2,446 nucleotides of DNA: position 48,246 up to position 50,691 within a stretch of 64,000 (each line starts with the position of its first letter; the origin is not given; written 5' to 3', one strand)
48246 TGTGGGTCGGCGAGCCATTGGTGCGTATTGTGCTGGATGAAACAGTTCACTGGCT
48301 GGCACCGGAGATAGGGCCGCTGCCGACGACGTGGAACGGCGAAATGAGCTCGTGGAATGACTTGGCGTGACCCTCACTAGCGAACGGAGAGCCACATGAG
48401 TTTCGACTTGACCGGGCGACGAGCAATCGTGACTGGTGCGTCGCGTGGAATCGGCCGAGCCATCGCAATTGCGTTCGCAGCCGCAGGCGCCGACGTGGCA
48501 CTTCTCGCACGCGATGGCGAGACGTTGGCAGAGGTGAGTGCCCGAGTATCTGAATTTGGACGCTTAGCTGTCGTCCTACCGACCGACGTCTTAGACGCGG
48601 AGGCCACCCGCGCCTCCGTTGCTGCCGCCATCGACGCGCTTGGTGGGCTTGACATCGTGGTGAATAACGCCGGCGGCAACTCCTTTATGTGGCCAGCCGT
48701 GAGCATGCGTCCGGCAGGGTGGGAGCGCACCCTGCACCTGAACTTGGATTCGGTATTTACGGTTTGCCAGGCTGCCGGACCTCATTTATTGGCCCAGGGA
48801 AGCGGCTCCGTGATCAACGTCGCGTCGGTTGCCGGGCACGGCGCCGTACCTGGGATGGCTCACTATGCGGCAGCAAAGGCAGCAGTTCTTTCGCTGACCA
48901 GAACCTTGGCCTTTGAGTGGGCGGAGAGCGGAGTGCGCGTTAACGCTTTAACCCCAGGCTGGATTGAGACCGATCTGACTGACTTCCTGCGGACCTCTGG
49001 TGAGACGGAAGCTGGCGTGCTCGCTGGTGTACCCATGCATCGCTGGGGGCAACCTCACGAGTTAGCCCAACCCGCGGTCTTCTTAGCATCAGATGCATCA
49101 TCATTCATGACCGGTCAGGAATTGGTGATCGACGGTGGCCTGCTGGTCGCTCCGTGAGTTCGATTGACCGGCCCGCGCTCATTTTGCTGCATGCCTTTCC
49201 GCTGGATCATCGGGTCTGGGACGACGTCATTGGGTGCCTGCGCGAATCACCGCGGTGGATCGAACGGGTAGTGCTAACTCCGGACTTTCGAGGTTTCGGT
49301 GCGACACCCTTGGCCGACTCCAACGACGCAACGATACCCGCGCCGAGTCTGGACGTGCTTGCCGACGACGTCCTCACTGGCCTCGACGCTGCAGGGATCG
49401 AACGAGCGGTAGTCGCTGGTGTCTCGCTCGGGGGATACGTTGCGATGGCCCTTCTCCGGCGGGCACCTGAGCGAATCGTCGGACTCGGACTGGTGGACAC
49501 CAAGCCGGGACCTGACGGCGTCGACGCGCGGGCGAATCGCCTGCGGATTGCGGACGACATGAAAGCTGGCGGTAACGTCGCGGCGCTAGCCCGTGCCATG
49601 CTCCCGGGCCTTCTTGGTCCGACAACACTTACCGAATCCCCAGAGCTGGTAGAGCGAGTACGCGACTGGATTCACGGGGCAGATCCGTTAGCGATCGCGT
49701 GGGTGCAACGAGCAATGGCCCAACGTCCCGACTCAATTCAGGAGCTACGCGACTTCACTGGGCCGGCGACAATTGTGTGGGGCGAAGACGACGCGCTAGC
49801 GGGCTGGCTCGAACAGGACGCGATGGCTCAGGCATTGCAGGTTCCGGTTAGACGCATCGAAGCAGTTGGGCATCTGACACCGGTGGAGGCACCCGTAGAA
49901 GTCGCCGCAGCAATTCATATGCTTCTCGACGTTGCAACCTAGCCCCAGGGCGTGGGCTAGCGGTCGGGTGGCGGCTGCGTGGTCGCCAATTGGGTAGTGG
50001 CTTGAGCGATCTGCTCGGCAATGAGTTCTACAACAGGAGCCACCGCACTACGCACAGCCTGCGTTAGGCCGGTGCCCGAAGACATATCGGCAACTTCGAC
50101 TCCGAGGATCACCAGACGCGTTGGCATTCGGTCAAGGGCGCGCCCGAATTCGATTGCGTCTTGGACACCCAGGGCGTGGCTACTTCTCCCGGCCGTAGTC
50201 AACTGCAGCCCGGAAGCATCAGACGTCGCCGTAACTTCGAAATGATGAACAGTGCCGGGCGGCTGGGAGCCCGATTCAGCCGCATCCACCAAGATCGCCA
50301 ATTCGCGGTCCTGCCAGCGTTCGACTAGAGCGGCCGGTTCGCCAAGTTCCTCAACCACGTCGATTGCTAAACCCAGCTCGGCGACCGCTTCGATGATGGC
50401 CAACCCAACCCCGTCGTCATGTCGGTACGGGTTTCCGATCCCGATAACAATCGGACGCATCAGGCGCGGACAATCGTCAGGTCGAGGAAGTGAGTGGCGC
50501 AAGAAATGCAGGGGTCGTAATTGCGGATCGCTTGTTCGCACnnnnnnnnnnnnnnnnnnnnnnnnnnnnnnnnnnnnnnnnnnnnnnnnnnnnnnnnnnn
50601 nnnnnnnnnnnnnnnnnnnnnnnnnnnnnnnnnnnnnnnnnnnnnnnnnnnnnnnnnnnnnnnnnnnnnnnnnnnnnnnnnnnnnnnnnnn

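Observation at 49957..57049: Group-3b-type NiFe hydrogenase operon lies head-to-tail behind crotonyl-CoA carboxylase/reductase and an acyl-CoA epimerase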

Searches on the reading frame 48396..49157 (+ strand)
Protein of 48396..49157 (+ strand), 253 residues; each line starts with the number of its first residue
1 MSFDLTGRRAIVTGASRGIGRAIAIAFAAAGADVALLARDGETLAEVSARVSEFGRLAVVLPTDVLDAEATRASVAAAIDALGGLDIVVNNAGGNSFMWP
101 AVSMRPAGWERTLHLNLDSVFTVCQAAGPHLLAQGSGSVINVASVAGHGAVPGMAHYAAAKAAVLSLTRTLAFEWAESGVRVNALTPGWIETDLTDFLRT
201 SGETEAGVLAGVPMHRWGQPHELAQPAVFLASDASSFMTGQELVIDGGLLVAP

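Call 37: search_protein_families(library=ncbifam, proteins=[window:48396-49157:+], max_evalue=1e-10)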
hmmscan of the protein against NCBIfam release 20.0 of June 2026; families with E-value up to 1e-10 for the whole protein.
window:48396-49157:+ (253 aa): 215 families (the best 25 are shown)
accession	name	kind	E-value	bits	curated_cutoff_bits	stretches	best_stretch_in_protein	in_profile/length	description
NF005559.1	PRK07231.1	subfamily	8.2e-71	238.4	215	1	5-251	2-249/249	glucose 1-dehydrogenase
NF006070.0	PRK08213.1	subfamily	1e-64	218.6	279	1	3-251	8-258/259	gluconate 5-dehydrogenase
NF005681.0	PRK07478.1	subfamily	2.8e-64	216.9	267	1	5-249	4-249/254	SDR family oxidoreductase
NF005469.0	PRK07063.1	equivalog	7.8e-63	212.4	306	1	5-249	5-254/260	SDR family oxidoreductase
TIGR01832.1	kduD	equivalog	8.8e-63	212.1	338.85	1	3-250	1-246/248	2-dehydro-3-deoxy-D-gluconate 5-dehydrogenase KduD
NF004791.0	PRK06138.1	equivalog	9.5e-63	211.8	312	1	4-251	2-251/252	SDR family oxidoreductase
NF005309.0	PRK06841.1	subfamily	2.1e-62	210.9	286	1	2-250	10-253/255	GolD/DthD family dehydrogenase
TIGR01830.1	3oxo_ACP_reduc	equivalog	2.3e-62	210.8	297.75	1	10-249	1-238/239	3-oxoacyl-[acyl-carrier-protein] reductase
NF004198.0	PRK05653.1-3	equivalog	1.2e-61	208.3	296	1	5-250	5-247/248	3-oxoacyl-ACP reductase FabG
NF004774.0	PRK06114.1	equivalog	1.4e-61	208.1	360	1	2-250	11-260/262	SDR family oxidoreductase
NF004818.0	PRK06172.1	equivalog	6.1e-61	205.9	336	1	1-250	1-251/253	SDR family oxidoreductase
NF009468.0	PRK12826.1-4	equivalog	8.2e-61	205.9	318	1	3-250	3-248/256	SDR family oxidoreductase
NF005711.0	PRK07523.1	subfamily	1.8e-60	204.7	413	1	3-250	6-252/255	SDR family oxidoreductase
NF052558.1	MBtsdlDhBudC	equivalog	1.9e-60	204.5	270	1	7-249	3-241/250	meso-2,3-butanediol dehydrogenase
NF009466.0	PRK12826.1-2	subfamily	2.7e-59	200.6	222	1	7-250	3-245/248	3-oxoacyl-ACP reductase FabG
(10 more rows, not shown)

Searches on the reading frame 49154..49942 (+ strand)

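Call 37: search_protein_families(library=ncbifam, proteins=[window:49154-49942:+], max_evalue=1e-10)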
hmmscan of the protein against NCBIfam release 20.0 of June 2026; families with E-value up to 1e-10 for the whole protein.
window:49154-49942:+ (262 aa): 5 families
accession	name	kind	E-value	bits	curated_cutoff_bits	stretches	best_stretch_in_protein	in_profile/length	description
NF051488.1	bifunc_PcaDC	exception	4.1e-29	101.9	390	1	6-259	12-251/375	bifunctional 3-oxoadipate enol-lactonase/4-carboxymuconolactone decarboxylase PcaDC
TIGR02427.1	protocat_pcaD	equivalog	2.5e-22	79.5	255.85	1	5-256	12-248/251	3-oxoadipate enol-lactonase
NF011457.0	PRK14875.1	equivalog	8.9e-22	77.6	307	1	6-256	132-367/372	acetoin dehydrogenase dihydrolipoyllysine-residue acetyltransferase subunit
NF051487.1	bifunc_PcaCD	exception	1.3e-15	57.4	430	1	6-258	172-411/413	bifunctional 4-carboxymuconolactone decarboxylase/3-oxoadipate enol-lactonase PcaCD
TIGR03695.1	menH_SHCHC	equivalog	3.5e-14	52.9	208.55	0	6-131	2-119/252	2-succinyl-6-hydroxy-2,4-cyclohexadiene-1-carboxylate synthase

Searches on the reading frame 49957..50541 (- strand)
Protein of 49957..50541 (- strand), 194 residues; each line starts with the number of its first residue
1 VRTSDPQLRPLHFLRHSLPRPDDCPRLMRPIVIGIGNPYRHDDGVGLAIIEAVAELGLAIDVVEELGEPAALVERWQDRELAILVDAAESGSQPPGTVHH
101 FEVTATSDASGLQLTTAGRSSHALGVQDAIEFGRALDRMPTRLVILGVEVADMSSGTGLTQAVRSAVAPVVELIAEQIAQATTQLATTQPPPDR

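Call 3: search_protein_families(library=pfam, proteins=[window:49957-50541:-])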
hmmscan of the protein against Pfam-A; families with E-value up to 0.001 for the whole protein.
window:49957-50541:- (194 aa): 1 family
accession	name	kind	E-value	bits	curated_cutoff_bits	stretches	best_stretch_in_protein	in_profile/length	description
PF01750.23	HycI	-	2.7e-10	40.6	23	1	69-176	26-129/130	Hydrogenase maturation protease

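Call 4: search_protein_families(library=ncbifam, proteins=[window:49957-50541:-])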
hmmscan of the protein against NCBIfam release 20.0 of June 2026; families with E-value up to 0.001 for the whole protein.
window:49957-50541:- (194 aa): 6 families
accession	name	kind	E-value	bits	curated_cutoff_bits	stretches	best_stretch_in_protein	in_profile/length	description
TIGR00072.1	hydrog_prot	superfamily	1.9e-29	102.5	47.45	1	32-177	2-144/145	hydrogenase maturation protease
NF007777.0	PRK10466.1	equivalog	1.4e-15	57.4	190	1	28-183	1-154/164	HyaD/HybD family hydrogenase maturation endopeptidase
TIGR00140.1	hupD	subfamily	5.8e-12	45.8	151.8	1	31-180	2-149/151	HyaD/HybD family hydrogenase maturation endopeptidase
TIGR00130.1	frhD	equivalog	1.7e-06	28.2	134.95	1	31-179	6-152/153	coenzyme F420-reducing hydrogenase, FrhD protein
NF045519.1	NiFeSe_H2_mat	exception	7.4e-06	25.9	190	1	31-180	4-149/152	NiFeSe hydrogenase maturation protease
TIGR00142.1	hycI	equivalog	1.4e-05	24.9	119.1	1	31-178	2-142/146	hydrogenase maturation peptidase HycI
